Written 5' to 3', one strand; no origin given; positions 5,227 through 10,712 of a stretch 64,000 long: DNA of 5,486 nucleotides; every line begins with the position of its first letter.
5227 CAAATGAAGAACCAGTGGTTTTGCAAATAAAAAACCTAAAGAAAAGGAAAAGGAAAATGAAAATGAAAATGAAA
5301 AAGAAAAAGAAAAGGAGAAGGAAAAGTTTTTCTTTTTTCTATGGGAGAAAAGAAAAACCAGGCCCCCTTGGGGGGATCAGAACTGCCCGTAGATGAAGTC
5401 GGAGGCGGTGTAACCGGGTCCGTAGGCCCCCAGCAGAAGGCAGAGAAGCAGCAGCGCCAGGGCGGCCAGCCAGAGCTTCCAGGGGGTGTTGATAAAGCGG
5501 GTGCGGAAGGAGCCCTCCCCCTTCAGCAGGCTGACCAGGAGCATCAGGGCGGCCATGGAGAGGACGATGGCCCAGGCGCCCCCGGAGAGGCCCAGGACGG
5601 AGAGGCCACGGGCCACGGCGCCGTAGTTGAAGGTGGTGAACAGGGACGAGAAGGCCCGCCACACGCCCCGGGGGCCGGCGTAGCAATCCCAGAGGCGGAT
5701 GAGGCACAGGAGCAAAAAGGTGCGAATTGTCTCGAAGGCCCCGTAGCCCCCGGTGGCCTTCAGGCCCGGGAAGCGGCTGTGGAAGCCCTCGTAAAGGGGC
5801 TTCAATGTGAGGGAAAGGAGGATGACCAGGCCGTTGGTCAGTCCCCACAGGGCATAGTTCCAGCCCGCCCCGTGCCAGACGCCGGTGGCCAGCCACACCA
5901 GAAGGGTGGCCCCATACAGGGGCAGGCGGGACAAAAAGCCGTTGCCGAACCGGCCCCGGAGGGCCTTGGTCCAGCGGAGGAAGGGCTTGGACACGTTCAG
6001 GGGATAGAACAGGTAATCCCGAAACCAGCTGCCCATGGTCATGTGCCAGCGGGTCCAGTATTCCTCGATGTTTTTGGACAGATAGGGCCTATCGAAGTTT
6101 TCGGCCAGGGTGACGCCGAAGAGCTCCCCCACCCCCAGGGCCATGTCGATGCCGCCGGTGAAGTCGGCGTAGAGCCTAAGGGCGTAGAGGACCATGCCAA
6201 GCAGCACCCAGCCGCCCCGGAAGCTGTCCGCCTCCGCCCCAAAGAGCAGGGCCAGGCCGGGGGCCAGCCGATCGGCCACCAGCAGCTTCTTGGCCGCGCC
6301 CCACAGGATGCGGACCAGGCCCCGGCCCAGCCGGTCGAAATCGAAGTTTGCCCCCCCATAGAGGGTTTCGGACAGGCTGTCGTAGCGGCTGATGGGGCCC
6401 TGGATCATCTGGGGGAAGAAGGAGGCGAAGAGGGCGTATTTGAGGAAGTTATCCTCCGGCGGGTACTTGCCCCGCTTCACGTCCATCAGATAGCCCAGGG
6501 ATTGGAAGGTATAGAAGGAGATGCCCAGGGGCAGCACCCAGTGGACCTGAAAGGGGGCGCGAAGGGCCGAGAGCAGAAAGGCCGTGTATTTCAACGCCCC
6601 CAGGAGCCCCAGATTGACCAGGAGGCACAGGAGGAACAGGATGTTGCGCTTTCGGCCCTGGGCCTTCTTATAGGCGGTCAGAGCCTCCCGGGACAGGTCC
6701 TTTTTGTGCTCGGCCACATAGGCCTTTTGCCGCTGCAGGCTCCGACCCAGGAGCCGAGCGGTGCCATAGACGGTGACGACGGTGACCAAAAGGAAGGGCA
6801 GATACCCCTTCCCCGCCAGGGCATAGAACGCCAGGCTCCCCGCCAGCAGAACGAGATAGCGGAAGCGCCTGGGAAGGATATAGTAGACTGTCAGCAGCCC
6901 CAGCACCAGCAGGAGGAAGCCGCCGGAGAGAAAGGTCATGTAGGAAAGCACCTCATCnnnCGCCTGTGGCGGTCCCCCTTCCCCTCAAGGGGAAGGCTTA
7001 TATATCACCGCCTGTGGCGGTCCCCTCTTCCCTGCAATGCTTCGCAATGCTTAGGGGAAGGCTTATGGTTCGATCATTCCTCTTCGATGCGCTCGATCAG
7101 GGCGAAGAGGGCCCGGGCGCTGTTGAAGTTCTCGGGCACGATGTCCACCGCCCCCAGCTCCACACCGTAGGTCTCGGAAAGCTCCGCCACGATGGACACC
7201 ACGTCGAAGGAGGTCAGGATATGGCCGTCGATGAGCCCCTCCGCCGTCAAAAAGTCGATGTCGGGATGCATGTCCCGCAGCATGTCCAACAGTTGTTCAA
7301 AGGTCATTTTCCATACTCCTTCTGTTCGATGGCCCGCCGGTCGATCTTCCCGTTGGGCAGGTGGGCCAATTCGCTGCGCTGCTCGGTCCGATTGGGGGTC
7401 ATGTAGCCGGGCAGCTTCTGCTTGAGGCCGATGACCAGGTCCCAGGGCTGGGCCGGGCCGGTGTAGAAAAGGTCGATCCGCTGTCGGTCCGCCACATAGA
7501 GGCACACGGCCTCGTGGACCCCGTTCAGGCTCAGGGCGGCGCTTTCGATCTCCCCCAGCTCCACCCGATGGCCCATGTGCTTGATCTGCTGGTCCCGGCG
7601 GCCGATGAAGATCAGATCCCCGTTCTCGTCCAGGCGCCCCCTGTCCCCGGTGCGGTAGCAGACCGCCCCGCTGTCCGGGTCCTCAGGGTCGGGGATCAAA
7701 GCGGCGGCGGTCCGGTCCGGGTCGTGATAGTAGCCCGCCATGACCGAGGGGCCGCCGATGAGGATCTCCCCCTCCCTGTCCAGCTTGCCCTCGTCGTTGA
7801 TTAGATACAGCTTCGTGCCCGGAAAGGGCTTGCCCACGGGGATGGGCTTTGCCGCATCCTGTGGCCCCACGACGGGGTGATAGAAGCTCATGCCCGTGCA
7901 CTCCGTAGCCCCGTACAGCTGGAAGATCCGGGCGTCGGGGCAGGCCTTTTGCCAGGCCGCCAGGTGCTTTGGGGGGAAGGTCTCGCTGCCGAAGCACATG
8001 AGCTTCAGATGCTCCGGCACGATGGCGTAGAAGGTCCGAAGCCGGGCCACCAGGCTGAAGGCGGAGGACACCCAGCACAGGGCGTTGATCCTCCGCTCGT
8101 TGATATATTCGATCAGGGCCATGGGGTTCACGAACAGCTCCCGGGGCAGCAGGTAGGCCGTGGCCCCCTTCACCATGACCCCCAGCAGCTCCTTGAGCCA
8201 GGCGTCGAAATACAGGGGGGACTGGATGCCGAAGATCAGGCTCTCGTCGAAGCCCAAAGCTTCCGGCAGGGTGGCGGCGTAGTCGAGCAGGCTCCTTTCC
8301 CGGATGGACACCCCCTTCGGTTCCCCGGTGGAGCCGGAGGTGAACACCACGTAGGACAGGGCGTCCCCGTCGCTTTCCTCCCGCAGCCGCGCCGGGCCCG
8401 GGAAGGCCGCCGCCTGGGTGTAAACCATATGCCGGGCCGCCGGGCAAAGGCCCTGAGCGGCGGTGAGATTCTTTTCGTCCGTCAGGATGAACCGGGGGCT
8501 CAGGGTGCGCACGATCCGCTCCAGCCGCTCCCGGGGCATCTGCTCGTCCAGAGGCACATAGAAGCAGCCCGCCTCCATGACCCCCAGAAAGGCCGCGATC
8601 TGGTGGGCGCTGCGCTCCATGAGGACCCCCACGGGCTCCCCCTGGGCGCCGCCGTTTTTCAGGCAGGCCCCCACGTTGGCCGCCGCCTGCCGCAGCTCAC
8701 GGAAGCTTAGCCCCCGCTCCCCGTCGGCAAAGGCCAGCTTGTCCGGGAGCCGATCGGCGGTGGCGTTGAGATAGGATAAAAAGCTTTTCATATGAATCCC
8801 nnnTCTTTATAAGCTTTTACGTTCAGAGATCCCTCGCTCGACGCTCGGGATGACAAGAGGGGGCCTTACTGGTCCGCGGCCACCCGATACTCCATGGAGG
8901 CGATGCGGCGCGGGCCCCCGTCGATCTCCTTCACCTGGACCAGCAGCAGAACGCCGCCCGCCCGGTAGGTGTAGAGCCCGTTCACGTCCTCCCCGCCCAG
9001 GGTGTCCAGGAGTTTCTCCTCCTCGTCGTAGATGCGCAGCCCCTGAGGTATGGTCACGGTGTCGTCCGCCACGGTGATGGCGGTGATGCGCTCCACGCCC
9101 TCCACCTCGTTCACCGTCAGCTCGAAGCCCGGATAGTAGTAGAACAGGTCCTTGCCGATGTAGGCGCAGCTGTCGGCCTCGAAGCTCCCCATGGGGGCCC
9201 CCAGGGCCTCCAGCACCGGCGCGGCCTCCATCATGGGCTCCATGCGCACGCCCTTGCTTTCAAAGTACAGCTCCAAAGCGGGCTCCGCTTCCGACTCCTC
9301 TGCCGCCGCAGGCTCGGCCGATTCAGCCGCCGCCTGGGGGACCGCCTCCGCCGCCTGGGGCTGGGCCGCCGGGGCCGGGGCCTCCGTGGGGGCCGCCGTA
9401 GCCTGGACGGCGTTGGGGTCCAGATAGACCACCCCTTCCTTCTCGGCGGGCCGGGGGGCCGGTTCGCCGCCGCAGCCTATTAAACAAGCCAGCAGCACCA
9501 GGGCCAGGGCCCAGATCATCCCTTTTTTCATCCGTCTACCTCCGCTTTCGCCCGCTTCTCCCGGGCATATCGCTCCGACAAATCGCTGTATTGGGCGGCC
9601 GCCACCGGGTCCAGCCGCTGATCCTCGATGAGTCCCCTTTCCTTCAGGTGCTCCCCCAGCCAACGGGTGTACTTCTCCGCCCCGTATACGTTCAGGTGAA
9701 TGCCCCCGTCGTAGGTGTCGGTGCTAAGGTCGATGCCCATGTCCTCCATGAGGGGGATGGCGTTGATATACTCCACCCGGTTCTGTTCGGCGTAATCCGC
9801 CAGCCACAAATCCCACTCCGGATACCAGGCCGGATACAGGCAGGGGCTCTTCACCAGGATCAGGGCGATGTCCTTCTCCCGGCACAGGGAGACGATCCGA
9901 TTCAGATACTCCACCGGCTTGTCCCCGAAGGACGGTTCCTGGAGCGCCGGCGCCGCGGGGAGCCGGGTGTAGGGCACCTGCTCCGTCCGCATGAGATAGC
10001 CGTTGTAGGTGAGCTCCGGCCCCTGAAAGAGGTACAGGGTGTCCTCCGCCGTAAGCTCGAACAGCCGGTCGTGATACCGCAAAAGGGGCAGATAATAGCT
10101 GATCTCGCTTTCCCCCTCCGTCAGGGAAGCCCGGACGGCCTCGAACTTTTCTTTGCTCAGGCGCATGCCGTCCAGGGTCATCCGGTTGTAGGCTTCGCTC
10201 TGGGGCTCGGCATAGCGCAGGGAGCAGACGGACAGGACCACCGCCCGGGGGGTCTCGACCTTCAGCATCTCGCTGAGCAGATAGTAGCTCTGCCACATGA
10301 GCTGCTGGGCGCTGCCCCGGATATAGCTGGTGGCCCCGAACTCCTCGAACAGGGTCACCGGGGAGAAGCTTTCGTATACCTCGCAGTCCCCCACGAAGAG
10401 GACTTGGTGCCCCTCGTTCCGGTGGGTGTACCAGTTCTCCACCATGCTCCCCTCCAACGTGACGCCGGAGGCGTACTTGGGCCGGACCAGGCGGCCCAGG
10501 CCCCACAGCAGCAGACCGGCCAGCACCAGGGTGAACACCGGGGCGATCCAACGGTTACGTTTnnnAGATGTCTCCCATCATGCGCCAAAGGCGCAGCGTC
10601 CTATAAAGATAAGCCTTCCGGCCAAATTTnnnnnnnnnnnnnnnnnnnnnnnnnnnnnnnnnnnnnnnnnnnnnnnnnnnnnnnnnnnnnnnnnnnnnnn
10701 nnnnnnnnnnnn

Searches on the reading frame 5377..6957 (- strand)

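Call 19: search_protein_families(library=pfam, proteins=[window:5377-6957:-])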
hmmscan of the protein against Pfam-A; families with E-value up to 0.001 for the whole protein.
window:5377-6957:- (526 aa): 1 family
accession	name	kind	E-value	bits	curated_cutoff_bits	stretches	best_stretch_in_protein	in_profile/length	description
PF03062.24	MBOAT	-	2.5e-14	53.8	27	2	170-326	80-255/337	MBOAT, membrane-bound O-acyltransferase family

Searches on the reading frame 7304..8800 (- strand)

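Call 19: search_protein_families(library=pfam, proteins=[window:7304-8800:-])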
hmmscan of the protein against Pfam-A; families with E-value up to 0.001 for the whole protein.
window:7304-8800:- (498 aa): 1 family
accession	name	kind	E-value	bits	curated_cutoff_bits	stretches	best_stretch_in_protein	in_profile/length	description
PF00501.34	AMP-binding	-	6.2e-68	229.8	29.9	1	13-358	3-384/384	AMP-binding enzyme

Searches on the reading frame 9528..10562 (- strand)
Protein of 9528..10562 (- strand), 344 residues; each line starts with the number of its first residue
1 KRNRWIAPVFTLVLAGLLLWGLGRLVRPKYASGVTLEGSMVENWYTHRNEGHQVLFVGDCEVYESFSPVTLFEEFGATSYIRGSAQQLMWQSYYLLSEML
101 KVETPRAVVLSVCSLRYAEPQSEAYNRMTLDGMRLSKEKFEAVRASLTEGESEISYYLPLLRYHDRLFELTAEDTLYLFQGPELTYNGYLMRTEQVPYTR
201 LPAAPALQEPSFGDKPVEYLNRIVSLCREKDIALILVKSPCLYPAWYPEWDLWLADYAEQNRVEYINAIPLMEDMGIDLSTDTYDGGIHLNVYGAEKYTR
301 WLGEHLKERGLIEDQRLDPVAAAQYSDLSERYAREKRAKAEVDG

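Call 19: search_protein_families(library=pfam, proteins=[window:9528-10562:-])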
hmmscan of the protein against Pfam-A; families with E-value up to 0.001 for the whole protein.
window:9528-10562:- (344 aa): 1 family
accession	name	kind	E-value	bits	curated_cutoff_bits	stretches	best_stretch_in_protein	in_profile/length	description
PF13472.12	Lipase_GDSL_2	-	0.00011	23.2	32.9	1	216-296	84-177/178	GDSL-like Lipase/Acylhydrolase family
